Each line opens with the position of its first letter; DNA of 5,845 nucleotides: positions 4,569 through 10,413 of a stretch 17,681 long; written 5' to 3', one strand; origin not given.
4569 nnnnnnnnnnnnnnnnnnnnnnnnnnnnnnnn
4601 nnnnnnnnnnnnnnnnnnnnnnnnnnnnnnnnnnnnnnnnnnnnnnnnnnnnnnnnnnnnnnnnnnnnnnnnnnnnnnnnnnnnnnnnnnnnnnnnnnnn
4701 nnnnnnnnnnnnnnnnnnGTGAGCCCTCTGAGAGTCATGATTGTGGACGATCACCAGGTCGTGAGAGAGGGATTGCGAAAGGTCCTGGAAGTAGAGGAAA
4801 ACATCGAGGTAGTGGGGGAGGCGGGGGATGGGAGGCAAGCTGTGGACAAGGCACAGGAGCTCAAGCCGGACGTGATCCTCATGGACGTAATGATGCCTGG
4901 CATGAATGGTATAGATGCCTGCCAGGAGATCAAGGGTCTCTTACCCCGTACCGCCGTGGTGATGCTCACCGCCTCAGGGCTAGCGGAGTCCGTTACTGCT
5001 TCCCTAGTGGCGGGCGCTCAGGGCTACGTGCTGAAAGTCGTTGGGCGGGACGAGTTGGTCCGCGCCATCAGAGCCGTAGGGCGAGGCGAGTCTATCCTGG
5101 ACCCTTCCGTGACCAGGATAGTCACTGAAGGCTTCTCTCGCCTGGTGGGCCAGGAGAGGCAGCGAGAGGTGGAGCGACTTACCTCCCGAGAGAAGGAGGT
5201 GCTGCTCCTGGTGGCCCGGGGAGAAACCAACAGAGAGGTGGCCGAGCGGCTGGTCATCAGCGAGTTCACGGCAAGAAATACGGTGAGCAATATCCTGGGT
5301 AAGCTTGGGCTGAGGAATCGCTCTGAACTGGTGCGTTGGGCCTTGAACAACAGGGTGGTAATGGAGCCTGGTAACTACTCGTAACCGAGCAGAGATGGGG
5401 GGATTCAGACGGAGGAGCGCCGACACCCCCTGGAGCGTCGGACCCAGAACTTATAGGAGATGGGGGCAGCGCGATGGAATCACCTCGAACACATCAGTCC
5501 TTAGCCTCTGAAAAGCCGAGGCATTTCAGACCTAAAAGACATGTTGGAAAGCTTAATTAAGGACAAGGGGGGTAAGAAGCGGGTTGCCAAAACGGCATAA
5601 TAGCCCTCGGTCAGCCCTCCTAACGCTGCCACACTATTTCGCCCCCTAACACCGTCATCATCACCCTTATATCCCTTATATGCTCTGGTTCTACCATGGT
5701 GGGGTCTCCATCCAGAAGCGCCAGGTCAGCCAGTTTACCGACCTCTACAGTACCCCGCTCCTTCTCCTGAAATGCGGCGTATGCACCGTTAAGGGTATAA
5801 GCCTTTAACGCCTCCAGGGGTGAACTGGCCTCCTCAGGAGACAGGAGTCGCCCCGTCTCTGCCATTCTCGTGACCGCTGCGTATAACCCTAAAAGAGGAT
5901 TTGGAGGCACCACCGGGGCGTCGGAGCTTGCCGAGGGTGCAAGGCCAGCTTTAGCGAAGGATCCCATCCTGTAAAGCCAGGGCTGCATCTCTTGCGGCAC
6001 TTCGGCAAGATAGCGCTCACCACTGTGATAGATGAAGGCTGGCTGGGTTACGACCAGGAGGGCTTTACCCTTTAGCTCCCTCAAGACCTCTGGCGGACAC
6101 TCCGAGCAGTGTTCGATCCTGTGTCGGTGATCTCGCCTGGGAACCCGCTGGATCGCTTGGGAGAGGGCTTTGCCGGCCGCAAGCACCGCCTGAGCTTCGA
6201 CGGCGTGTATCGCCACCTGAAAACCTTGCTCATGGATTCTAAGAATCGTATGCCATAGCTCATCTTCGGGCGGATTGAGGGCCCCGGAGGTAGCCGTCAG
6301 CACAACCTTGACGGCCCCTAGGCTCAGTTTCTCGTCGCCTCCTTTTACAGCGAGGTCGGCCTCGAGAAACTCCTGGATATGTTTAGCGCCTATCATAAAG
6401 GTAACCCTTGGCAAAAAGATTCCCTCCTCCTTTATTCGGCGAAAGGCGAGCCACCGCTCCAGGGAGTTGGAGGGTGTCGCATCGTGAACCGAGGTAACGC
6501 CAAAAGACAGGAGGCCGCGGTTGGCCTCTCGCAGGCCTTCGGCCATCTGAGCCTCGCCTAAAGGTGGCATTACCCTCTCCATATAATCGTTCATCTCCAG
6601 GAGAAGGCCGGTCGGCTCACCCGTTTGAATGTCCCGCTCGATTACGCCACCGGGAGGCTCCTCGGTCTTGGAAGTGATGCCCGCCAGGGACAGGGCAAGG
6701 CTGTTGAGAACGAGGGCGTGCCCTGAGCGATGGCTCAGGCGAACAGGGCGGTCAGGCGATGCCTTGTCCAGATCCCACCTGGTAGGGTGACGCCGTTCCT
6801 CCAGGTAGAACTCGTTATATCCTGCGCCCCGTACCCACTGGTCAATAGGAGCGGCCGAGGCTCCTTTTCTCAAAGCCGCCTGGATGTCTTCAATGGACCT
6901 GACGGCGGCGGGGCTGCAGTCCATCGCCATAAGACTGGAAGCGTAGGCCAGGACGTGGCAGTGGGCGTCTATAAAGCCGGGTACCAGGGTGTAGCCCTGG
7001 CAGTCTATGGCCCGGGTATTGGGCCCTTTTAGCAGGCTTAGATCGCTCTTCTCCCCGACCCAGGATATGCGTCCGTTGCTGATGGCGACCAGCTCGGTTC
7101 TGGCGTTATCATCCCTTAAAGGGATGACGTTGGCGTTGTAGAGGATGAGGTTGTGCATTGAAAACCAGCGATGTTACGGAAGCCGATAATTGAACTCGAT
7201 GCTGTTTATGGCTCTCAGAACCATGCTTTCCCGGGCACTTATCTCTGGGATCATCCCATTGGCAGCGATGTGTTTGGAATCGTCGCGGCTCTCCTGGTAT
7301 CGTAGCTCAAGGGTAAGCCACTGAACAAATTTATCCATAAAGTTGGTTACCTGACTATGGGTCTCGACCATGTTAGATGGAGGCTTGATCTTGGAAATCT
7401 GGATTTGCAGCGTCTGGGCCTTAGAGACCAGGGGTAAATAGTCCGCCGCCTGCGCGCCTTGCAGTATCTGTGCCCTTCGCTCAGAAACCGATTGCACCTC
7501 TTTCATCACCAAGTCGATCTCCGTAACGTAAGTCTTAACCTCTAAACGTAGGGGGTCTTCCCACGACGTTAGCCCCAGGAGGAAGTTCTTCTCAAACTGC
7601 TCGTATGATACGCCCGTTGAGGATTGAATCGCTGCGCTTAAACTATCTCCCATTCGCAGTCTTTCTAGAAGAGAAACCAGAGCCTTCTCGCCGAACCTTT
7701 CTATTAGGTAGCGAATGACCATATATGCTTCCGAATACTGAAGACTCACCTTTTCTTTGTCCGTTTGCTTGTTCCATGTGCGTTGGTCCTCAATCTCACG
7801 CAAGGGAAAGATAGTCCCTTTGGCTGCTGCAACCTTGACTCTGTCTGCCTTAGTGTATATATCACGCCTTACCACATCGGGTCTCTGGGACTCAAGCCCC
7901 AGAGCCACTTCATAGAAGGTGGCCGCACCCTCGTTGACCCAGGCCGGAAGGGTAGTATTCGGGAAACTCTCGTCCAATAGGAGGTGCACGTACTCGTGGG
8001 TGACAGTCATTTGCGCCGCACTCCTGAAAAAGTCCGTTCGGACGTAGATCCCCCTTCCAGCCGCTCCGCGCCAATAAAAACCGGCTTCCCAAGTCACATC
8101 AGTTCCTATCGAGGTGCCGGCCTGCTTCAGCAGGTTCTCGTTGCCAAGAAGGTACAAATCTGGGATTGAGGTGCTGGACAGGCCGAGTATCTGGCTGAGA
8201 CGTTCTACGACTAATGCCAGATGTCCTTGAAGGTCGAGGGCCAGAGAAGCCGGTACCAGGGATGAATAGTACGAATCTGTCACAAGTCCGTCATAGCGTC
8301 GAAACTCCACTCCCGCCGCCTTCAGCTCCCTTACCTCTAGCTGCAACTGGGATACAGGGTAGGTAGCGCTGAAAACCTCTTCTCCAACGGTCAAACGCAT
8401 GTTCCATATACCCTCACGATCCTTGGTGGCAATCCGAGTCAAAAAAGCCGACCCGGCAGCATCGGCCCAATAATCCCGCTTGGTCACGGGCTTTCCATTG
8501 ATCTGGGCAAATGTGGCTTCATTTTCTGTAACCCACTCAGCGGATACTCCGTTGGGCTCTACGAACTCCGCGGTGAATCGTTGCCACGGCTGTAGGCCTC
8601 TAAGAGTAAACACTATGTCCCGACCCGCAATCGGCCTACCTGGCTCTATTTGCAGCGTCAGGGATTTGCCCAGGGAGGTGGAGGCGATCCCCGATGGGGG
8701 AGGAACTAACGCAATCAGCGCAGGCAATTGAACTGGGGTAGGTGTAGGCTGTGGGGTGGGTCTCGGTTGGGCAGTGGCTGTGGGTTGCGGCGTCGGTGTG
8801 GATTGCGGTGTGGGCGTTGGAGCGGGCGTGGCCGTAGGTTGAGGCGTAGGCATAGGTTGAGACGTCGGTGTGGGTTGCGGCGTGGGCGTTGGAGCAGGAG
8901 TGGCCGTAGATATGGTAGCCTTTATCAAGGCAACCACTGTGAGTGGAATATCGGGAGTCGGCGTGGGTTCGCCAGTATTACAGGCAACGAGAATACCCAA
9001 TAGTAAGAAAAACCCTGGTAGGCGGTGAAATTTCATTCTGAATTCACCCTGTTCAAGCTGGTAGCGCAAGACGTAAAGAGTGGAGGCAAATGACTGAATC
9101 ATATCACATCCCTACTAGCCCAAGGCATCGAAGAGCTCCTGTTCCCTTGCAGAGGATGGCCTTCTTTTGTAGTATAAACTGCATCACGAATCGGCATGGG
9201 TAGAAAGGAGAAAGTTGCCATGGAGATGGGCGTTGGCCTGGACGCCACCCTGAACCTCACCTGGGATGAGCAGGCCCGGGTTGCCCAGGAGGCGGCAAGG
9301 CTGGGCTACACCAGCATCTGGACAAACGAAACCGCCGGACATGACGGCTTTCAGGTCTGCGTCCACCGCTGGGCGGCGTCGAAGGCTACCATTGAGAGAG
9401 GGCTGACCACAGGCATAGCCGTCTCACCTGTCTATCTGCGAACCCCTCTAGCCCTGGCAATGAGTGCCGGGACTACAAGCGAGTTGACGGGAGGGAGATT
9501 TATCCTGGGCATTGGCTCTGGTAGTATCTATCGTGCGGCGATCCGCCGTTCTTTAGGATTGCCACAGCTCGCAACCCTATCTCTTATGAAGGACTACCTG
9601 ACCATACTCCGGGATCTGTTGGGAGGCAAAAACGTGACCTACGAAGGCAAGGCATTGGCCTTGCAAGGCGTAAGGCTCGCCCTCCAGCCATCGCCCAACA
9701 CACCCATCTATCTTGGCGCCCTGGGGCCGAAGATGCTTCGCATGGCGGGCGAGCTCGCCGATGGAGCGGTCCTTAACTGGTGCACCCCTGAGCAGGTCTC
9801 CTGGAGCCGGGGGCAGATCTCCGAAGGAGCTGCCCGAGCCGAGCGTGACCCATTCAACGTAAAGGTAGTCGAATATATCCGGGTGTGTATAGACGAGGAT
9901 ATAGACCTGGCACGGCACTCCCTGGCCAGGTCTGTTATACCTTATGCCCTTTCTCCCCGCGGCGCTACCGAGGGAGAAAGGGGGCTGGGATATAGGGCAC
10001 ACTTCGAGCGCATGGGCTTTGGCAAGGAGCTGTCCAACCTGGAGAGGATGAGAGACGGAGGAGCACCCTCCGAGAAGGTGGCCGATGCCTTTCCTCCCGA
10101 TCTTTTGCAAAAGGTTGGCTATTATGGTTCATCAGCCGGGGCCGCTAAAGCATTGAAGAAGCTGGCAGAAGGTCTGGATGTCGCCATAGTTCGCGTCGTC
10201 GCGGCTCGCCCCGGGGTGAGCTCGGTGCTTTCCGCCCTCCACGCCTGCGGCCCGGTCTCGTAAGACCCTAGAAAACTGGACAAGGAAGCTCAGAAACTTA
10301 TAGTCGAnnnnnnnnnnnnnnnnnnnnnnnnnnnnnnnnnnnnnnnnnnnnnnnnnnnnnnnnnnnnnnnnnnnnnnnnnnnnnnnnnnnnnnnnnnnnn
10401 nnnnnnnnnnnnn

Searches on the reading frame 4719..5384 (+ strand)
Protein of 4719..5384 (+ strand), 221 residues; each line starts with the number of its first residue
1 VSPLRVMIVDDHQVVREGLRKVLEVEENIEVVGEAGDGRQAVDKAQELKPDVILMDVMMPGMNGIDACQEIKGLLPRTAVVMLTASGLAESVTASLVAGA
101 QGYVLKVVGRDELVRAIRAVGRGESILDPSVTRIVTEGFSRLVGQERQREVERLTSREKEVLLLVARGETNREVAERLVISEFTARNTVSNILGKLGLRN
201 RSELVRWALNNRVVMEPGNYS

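Call 6: search_protein_families(library=pfam, proteins=[window:4719-5384:+], max_evalue=0.01)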
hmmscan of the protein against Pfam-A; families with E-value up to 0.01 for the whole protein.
window:4719-5384:+ (221 aa): 3 families
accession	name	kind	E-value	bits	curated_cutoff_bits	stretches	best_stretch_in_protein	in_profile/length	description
PF00072.30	Response_reg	-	2.4e-31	108.6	30.2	1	6-118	1-111/111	Response regulator receiver domain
PF00196.25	GerE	-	1.6e-15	56.9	23.5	1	153-208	2-57/57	Bacterial regulatory proteins, luxR family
PF08281.18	Sigma70_r4_2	-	0.00038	20.5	25.7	1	149-195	6-53/54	Sigma-70, region 4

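Call 10: find_encoding_contigs(protein=window:4719-5381:+, flank=10000, max_places=6)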
Protein seq(221 aa) (221 aa): no gene with exactly this product is on record in the collection.

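Call 37: search_solved_structures(query=window:4719-5384:+, max_evalue=1e-10)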
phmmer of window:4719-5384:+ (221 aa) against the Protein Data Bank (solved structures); distinct sequences matched with E-value up to 1e-10: 66 (the best 60 are shown).
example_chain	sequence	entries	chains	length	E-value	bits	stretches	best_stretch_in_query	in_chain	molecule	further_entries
5hev_A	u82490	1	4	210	1e-43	152.8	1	4-211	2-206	Response regulator protein VraR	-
7ve6_A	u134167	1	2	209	1.1e-42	149.4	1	4-213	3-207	Response regulator protein VraR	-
4gvp_A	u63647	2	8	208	1.3e-42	149.2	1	4-213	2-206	Response regulator protein vraR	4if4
1a04_A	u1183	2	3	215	3.2e-38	134.9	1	2-213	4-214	NITRATE/NITRITE RESPONSE REGULATOR PROTEIN NARL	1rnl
3c3w_A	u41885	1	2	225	7.4e-38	133.7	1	4-215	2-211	TWO COMPONENT TRANSCRIPTIONAL REGULATORY PROTEIN DEVR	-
4ldz_A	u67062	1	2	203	3.3e-29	105.4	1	4-205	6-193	Transcriptional regulatory protein DesR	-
4yn8_A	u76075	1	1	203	1.2e-25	93.9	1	3-213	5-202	Response regulator ChrA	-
9xzo_A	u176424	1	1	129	1.5e-22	83.7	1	5-118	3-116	De novo protein M1X0B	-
6er7_A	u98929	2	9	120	2.9e-22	82.8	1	5-117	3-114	120aa long hypothetical chemotaxis protein (CheY)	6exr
3cz5_A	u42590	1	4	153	3.3e-21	79.4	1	2-145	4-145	Two-component response regulator, LuxR family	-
5f64_A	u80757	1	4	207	3.8e-21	79.2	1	4-213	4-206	Positive transcription regulator EvgA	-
8q52_A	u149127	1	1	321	3.9e-21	79.1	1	2-109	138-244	Leucine-specific-binding protein,Chemotaxis protein CheY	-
1tmy_A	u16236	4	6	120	4.3e-21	79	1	5-120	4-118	CHEY PROTEIN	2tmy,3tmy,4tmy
4iga_A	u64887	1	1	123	4.4e-21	78.9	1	5-120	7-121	Chemotaxis protein CheY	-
8zwn_A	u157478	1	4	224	6e-21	78.5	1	4-213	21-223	DNA-binding transcriptional activator EvgA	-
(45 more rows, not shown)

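Call 39: search_protein_families(library=ncbifam, proteins=[window:4719-5384:+], max_evalue=0.01)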
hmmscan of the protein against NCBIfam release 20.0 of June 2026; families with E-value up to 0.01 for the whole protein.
window:4719-5384:+ (221 aa): 116 families (the best 25 are shown)
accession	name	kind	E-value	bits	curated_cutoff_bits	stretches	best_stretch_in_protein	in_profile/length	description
NF052445.1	RespRegMctR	equivalog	1.1e-54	185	300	1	4-213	2-204/205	two-component system response regulator MctR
NF007935.0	PRK10651.1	equivalog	2.1e-49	167.6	250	1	3-213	6-215/216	two-component system response regulator NarL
NF047785.1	respo_reg_MadR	equivalog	7.3e-47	159.4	300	1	4-208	1-203/209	MadR family response regulator transcription factor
NF011896.0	PRK15369.1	equivalog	2.2e-41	141.8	242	1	3-210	3-206/211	two component system response regulator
NF007708.0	PRK10403.1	equivalog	2.3e-39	135.1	343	1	2-202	5-202/215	nitrate/nitrite response regulator protein NarP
NF007018.1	PRK09483.1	equivalog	3.2e-37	128.3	280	1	5-213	3-208/217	UvrY/SirA/GacA family response regulator transcription factor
NF041367.1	CheY_Halo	equivalog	2.4e-26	92.4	200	1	6-119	1-112/114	chemotaxis protein CheY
NF007403.0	PRK09935.1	equivalog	7.2e-26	91.1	271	1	1-209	1-205/210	fimbria biosynthesis transcriptional regulator FimZ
NF001965.0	PRK00742.1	subfamily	9.7e-26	90.8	293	1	2-108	2-109/357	chemotaxis-specific protein-glutamate methyltransferase CheB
NF007685.0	PRK10360.1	equivalog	2.5e-24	86.2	258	1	5-207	3-191/196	response regulator transcription factor UhpA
NF007419.0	PRK09958.1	equivalog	6.4e-24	84.7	251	1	6-213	3-203/204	acid-sensing system DNA-binding response regulator EvgA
NF040689.1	MtrAB_MtrA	equivalog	6.6e-23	81.2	300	1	6-167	1-160/219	MtrAB system response regulator MtrA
NF009206.0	PRK12555.1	subfamily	2e-22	79.6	342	1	5-104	2-102/340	chemotaxis-specific protein-glutamate methyltransferase CheB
NF008098.0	PRK10840.1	equivalog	5.4e-21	75.1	235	1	1-205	1-202/216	response regulator transcription factor RcsB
NF008469.0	PRK11361.1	equivalog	1.1e-18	67.2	714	1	5-116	6-115/461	acetoacetate metabolism transcriptional regulator AtoC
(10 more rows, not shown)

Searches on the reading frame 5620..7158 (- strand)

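Call 6: search_protein_families(library=pfam, proteins=[window:5620-7158:-], max_evalue=0.01)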
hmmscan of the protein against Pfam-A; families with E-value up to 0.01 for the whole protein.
window:5620-7158:- (512 aa): 2 families
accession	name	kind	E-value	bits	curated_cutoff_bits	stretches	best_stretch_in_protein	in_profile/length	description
PF07969.17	Amidohydro_3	-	1.1e-87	295.9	29.7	1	50-509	2-471/472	Amidohydrolase family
PF01979.26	Amidohydro_1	-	1.5e-12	47.9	25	1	431-508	259-344/345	Amidohydrolase family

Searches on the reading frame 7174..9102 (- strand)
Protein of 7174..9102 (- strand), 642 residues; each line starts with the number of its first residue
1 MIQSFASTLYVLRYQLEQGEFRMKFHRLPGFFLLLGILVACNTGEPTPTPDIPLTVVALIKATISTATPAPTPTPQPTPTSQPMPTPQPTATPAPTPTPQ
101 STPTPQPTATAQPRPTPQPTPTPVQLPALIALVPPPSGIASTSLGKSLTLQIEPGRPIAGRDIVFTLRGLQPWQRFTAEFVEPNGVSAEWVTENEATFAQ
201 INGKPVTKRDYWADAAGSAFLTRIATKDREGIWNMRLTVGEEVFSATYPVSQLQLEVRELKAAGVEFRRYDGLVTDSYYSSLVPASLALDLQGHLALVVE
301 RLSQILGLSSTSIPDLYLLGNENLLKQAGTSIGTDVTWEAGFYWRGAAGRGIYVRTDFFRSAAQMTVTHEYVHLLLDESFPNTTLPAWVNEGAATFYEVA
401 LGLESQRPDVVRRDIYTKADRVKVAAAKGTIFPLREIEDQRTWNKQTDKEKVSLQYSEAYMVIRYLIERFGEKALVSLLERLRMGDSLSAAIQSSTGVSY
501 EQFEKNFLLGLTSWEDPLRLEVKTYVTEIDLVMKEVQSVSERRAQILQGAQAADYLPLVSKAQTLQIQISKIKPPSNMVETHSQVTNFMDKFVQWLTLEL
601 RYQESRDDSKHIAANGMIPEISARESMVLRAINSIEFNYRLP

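Call 6: search_protein_families(library=pfam, proteins=[window:7174-9102:-], max_evalue=0.01)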
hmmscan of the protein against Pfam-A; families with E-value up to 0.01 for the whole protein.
window:7174-9102:- (642 aa): 1 family
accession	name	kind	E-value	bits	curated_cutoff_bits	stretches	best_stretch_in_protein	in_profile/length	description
PF13485.12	Peptidase_MA_2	-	1.5e-11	44.9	32.4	1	301-506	8-194/201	Peptidase MA superfamily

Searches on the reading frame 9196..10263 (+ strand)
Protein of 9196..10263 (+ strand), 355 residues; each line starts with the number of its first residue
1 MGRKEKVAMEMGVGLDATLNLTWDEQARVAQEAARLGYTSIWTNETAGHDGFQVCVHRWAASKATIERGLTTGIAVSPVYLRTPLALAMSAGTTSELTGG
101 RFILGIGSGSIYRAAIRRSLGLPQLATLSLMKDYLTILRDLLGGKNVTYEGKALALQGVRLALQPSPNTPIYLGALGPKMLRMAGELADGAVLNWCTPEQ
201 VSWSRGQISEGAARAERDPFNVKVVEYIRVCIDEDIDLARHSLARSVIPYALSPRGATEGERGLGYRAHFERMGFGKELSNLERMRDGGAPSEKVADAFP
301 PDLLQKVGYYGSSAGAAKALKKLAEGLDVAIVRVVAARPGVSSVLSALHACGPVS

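Call 46: search_protein_families(library=pfam, proteins=[window:9196-10263:+], max_evalue=0.001)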
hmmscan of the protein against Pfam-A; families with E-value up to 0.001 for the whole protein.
window:9196-10263:+ (355 aa): 1 family
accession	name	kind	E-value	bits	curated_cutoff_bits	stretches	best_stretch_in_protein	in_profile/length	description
PF00296.26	Bac_luciferase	-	1.8e-46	159.4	27.9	1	21-325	20-309/314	Luciferase-like monooxygenase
